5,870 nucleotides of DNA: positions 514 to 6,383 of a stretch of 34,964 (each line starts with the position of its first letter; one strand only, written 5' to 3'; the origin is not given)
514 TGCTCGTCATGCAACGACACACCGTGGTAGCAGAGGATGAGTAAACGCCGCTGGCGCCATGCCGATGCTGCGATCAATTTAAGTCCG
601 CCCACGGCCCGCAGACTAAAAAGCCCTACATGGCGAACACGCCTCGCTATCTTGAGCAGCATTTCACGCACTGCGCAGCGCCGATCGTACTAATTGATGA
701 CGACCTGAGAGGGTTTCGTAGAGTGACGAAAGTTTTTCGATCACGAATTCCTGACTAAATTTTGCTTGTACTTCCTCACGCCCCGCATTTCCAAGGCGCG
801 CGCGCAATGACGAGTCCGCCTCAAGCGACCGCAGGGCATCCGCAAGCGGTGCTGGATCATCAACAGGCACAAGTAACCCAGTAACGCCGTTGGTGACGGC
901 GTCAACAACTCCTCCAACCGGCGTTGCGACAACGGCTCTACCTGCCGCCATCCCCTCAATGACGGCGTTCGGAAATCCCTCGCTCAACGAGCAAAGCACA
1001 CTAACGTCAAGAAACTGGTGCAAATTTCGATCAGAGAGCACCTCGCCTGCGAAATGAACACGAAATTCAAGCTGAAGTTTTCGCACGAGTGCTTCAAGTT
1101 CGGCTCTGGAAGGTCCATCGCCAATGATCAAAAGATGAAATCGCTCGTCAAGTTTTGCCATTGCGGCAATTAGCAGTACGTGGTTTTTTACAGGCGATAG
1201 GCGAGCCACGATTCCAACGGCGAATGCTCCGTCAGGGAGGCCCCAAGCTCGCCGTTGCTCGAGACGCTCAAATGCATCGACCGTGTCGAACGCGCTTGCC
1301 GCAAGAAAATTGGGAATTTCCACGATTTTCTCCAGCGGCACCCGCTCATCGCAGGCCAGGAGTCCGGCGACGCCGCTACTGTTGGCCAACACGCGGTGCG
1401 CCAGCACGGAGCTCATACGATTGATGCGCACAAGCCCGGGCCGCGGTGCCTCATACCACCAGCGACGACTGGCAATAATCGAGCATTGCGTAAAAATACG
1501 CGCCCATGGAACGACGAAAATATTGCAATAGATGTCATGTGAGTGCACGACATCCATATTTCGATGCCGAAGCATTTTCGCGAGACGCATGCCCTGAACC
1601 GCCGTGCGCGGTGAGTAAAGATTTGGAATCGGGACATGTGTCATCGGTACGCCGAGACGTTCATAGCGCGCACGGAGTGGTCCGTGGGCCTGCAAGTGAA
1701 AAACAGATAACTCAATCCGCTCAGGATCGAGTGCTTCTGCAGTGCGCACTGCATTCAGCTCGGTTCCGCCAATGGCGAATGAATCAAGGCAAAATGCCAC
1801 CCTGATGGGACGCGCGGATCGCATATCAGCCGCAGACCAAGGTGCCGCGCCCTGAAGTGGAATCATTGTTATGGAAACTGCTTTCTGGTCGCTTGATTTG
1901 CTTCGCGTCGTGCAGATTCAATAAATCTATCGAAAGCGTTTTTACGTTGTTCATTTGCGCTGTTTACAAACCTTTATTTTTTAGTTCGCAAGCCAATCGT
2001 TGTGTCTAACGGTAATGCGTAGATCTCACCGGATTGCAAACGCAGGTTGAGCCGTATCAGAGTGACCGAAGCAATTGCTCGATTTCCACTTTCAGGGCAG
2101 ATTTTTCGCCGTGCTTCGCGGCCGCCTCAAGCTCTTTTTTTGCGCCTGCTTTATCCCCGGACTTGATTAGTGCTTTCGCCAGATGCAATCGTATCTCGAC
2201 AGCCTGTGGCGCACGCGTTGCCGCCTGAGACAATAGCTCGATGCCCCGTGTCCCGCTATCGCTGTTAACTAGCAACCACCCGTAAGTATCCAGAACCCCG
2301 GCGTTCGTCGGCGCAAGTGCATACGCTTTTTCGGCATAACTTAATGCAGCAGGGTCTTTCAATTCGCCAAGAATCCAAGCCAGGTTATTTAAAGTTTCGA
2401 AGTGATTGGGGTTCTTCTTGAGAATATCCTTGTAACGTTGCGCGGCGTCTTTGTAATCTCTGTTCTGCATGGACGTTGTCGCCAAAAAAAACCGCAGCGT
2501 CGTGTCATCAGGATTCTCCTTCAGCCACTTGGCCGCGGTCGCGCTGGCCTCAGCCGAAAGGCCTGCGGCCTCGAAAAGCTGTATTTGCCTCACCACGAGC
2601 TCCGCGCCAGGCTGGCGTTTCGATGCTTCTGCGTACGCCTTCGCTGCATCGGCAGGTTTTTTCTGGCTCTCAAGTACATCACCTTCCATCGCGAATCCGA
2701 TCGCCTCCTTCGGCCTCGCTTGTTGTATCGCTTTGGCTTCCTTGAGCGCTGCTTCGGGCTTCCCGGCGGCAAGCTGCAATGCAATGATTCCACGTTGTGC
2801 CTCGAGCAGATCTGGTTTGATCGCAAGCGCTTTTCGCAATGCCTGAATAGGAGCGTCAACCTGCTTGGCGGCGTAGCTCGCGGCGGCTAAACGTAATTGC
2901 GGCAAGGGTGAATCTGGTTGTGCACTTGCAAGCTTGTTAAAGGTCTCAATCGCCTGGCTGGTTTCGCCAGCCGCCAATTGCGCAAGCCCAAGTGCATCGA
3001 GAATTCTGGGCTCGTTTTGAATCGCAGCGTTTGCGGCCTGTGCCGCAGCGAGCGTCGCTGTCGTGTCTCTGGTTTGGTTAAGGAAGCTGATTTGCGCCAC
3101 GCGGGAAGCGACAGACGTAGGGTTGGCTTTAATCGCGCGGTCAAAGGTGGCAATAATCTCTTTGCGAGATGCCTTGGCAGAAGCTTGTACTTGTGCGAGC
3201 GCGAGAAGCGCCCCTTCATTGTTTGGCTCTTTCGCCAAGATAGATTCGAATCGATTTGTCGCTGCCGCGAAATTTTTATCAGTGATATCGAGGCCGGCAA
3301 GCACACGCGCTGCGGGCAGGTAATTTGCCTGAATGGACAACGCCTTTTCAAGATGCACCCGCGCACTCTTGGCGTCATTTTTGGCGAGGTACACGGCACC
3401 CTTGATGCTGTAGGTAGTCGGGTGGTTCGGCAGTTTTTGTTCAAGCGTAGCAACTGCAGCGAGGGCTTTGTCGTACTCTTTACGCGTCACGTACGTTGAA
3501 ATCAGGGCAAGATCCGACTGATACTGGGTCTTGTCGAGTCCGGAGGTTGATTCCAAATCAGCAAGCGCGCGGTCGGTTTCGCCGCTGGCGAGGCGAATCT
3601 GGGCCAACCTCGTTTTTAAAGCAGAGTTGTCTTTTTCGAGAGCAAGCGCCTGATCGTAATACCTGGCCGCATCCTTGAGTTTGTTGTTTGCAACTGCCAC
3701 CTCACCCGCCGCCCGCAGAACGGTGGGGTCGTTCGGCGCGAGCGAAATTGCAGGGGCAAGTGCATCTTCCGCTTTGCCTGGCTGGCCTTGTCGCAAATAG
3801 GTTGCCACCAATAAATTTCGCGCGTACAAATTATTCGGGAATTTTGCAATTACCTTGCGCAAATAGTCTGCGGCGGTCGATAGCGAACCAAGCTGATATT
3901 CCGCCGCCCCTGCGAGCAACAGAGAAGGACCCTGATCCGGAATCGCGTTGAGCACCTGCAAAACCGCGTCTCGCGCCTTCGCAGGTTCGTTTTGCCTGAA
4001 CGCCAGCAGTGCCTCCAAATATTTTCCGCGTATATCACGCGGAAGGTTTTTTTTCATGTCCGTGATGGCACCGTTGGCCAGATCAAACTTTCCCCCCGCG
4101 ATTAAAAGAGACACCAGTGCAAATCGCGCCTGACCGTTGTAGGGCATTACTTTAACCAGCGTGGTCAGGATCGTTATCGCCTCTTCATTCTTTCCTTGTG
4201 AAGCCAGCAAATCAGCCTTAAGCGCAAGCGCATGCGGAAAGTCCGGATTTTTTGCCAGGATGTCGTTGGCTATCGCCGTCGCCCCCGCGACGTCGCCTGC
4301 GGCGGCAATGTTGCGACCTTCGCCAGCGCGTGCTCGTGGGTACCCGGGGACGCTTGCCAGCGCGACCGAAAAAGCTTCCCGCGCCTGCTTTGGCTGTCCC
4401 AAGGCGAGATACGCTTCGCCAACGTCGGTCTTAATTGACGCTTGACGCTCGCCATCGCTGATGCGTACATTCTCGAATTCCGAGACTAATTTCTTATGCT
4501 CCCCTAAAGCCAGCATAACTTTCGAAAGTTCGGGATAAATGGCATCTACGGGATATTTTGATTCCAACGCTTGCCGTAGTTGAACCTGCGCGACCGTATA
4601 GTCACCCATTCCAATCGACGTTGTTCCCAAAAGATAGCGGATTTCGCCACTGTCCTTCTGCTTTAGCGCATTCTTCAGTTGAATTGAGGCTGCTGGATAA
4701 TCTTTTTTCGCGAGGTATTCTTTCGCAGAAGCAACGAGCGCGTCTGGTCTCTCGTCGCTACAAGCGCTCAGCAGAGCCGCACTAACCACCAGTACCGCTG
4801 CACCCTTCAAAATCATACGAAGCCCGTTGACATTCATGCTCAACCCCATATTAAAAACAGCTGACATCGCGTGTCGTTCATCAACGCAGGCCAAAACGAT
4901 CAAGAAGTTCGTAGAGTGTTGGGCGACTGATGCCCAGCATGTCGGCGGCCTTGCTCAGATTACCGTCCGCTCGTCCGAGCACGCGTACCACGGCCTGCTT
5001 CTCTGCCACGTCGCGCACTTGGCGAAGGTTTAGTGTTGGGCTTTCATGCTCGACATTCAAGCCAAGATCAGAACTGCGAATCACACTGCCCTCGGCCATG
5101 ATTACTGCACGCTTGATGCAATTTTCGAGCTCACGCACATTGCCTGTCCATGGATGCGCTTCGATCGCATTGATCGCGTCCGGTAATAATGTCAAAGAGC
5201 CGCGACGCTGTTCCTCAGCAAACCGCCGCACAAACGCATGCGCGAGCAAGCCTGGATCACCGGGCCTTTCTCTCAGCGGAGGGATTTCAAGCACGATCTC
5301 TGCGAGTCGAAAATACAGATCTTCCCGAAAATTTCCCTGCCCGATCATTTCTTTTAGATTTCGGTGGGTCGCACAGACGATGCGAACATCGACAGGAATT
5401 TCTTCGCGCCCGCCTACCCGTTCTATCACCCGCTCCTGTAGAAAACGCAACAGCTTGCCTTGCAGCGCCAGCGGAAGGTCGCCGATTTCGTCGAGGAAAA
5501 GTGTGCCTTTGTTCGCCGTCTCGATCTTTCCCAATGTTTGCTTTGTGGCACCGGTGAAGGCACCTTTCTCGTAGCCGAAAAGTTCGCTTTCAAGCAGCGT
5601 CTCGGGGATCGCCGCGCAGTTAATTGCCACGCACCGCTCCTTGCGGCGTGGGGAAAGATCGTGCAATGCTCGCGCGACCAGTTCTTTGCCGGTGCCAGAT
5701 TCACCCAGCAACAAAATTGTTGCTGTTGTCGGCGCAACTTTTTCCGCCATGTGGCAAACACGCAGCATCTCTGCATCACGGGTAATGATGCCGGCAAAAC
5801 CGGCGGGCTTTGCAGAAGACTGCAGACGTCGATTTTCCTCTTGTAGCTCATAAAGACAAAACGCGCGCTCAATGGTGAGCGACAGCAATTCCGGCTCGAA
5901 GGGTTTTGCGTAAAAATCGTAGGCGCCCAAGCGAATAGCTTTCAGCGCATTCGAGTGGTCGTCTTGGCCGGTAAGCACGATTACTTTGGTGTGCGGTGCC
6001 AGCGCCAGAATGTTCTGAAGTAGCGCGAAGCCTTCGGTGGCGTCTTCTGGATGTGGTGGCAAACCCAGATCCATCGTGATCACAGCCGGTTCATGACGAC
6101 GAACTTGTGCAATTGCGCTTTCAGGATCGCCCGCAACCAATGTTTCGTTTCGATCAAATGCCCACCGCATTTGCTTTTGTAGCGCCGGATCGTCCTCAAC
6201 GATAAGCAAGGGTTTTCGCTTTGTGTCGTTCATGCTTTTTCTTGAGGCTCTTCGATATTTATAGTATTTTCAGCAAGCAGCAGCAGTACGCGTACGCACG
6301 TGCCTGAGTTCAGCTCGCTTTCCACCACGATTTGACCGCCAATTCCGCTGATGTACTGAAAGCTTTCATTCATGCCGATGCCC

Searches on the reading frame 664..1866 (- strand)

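Call 7: search_protein_families(library=ncbifam, proteins=[window:664-1866:-], max_evalue=0.00001)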
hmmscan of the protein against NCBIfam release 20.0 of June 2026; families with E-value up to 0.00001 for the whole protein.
window:664-1866:- (400 aa): 32 families (the best 25 are shown)
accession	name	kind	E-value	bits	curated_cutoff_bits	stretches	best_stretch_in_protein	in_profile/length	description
TIGR03088.1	stp2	hypoth_equivalog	1.7e-44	152.4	409.05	1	28-386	9-373/374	TIGR03088 family PEP-CTERM/XrtA system glycosyltransferase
NF041876.1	EPS_EpsE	equivalog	1.8e-30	106.5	400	1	197-374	198-384/389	exopolysaccharide biosynthesis GT4 family glycosyltransferase EpsE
TIGR03999.1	thiol_BshA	equivalog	1.2e-27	96.8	273.7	1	179-386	167-373/375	N-acetyl-alpha-D-glucosaminyl L-malate synthase BshA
TIGR03449.1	mycothiol_MshA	equivalog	3.1e-21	75.7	462.5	1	200-385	206-402/406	D-inositol-3-phosphate glycosyltransferase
NF038229.1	Glyco4_Geo_Pelo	equivalog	6.6e-20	71.4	400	1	215-386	162-336/338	GPMC system family 4 glycosyltransferase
TIGR02149.1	glgA_Coryne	subfamily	1.1e-19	70.9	302.4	1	102-385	82-389/391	glycogen synthase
NF011726.0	PRK15179.1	equivalog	2e-19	69.4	733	1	188-384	491-692/694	Vi polysaccharide biosynthesis protein TviE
NF050063.1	ProtGlycPglJ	equivalog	2.4e-19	69.8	500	1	220-366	200-347/363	N-acetylgalactosamine-N,N'-diacetylbacillosaminyl-diphospho-undecaprenol 4-alpha-N-acetylgalactosaminyltransferase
TIGR04063.1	stp3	hypoth_equivalog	1.2e-18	67.2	442.05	1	176-386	177-395/397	TIGR04063 family PEP-CTERM/XrtA system glycosyltransferase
NF047684.1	TeichurnBiosyTuaC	equivalog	3.4e-18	65.7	550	1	188-386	194-389/391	teichuronic acid biosynthesis protein TuaC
NF046085.1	XrtY_assoc_Gly1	equivalog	6.3e-17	61.5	400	1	179-386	182-384/387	XrtY-associated glycosyltransferase XYAG1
NF050056.1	ProtGlycPglH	equivalog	2.9e-16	59.5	600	1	219-366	184-334/354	GalNAc-alpha-(1->4)-GalNAc-alpha-(1->3)-diNAcBac-PP-undecaprenol alpha-1,4-N-acetyl-D-galactosaminyltransferase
NF053787.1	GlcN_PG_synth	equivalog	1e-14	54.2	480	1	203-387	186-360/361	N-acetylglucosaminyl phosphatidylglycerol synthase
TIGR04157.1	glyco_rSAM_CFB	subfamily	1.6e-13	50.4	400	1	154-381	168-404/406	TIGR04157 family glycosyltransferase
TIGR04047.1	MSMEG_0565_glyc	hypoth_equivalog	2.8e-13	49.7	259.85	1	34-365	13-354/373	MSMEG_0565 family glycosyltransferase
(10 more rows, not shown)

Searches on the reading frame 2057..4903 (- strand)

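Call 7: search_protein_families(library=ncbifam, proteins=[window:2057-4903:-], max_evalue=0.00001)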
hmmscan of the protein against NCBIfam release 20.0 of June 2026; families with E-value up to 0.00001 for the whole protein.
window:2057-4903:- (948 aa): 20 families
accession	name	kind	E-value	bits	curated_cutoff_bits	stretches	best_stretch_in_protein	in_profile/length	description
TIGR02917.1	PEP_TPR_lipo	equivalog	1.6e-228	760.9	312.2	1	36-929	5-898/899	XrtA/PEP-CTERM system TPR-repeat protein PrsT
NF040959.1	MamA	equivalog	1.3e-38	132.5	200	2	779-925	49-196/204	magnetosome protein MamA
TIGR02521.1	type_IV_pilW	equivalog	3.8e-26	92.1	154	0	365-428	37-100/234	type IV pilus biogenesis/stability protein PilW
TIGR03939.1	PGA_TPR_OMP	equivalog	3.1e-25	88.5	366.65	2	353-447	389-483/800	poly-beta-1,6 N-acetyl-D-glucosamine export porin PgaA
NF033920.0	C39_PA2778_fam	equivalog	3.5e-22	79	150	1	770-865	159-255/255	PA2778 family cysteine peptidase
NF033758.1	gliding_GltE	equivalog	3.8e-21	75.5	225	1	392-603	116-329/411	adventurous gliding motility TPR repeat lipoprotein GltE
NF052415.1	T3SS_chap_SctY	equivalog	5e-19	68.8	70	0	364-450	11-100/106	type III secretion apparatus assembly chaperone SctY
NF008757.0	PRK11788.1-5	equivalog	2.5e-18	66.4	363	1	425-647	105-328/388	lipopolysaccharide assembly protein LapB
NF052400.1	M48_BAM_BepA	equivalog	3.1e-16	59.2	570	0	340-448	322-430/483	beta-barrel assembly-enhancing protease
TIGR00540.1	TPR_hemY_coli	hypoth_equivalog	1.5e-15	56.9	142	0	202-419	165-385/385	heme biosynthesis-associated TPR protein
TIGR02552.1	LcrH_SycD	equivalog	3.4e-14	52.7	104.8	0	637-698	57-118/136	SycD/LcrH family type III secretion system chaperone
NF033762.1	social_mot_Tgl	equivalog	4.1e-12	46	225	0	374-502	43-177/252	social motility TPR repeat lipoprotein Tgl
TIGR02795.1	tol_pal_ybgF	equivalog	5.3e-12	46.4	90.1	0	260-361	5-112/119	tol-pal system protein YbgF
NF008755.0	PRK11788.1-3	equivalog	3.4e-11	43.1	430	0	426-649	107-327/388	lipopolysaccharide assembly protein LapB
NF008520.0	PRK11447.1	equivalog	4.7e-10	37.9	858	0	784-837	585-639/1157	cellulose synthase complex outer membrane protein BcsC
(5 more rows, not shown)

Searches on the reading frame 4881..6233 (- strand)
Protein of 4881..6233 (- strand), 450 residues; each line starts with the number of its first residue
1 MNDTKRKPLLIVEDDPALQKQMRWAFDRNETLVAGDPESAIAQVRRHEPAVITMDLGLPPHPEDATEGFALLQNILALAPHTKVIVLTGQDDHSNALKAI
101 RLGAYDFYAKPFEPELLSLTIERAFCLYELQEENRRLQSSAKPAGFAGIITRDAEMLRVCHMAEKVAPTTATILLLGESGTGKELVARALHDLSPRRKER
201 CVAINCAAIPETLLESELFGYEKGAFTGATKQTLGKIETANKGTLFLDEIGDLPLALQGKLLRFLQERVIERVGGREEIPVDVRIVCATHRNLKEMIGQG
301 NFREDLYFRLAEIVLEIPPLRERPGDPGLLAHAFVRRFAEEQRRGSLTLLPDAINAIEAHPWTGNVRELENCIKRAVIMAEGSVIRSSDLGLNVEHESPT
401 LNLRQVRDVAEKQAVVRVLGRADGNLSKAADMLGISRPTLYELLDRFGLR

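Call 7: search_protein_families(library=ncbifam, proteins=[window:4881-6233:-], max_evalue=0.00001)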
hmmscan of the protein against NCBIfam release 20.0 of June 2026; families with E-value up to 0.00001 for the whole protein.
window:4881-6233:- (450 aa): 50 families (the best 25 are shown)
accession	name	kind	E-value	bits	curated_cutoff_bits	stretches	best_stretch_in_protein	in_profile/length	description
TIGR02915.1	PEP_resp_reg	equivalog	3.5e-216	718.3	502.6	1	9-450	1-445/445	PEP-CTERM-box response regulator transcription factor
NF008469.0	PRK11361.1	equivalog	4.1e-118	395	714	1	6-448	4-455/461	acetoacetate metabolism transcriptional regulator AtoC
TIGR01818.1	ntrC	equivalog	6.7e-106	354.8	558.6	1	10-394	2-381/463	nitrogen regulation protein NR(I)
TIGR01817.1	nifA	equivalog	6.3e-103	345.3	528.85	1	138-401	187-450/534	nif-specific transcriptional activator NifA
NF041552.1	TF_PrdR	equivalog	1.5e-102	343.8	795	1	130-447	254-576/577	sigma-54 dependent transcriptional regulator PrdR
NF050807.1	TransRegFlbDCaul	equivalog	5e-97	325.6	750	1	81-390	70-361/454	sigma-54-dependent transcriptional regulator FlbD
NF041946.1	LuxO_transreg_Vib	equivalog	6.4e-93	312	800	1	33-390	25-376/463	quorum-sensing sigma-54 dependent transcriptional regulator LuxO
NF007689.0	PRK10365.1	equivalog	2.2e-91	306.9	760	1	33-444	34-439/441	sigma-54-dependent response regulator transcription factor ZraR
NF038308.1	RNA_repair_RtcR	equivalog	2.2e-90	304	650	1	129-403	162-445/530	RNA repair transcriptional activator RtcR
NF051870.1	NAssimRespRegNtrX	equivalog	4.3e-90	302.8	600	1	30-448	27-451/452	nitrogen assimilation response regulator NtrX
NF011695.0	PRK15115.1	equivalog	6.8e-90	301.9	763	1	5-449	5-438/445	two-component system response regulator GlrR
NF003451.0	PRK05022.1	equivalog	7.1e-90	302.1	476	1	130-450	168-511/512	nitric oxide reductase transcriptional regulator NorR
NF049963.1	RespRegFlgRCampy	domain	3.8e-88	296.2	750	1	9-447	3-427/429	fla regulon two-component system response regulator FlgR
NF011958.0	PRK15429.1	equivalog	3.6e-87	293.6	830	1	140-449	372-686/692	formate hydrogenlyase transcriptional activator FlhA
TIGR02329.1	propionate_PrpR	equivalog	5.7e-86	289.2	499.2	1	147-444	212-524/526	propionate catabolism operon regulatory protein PrpR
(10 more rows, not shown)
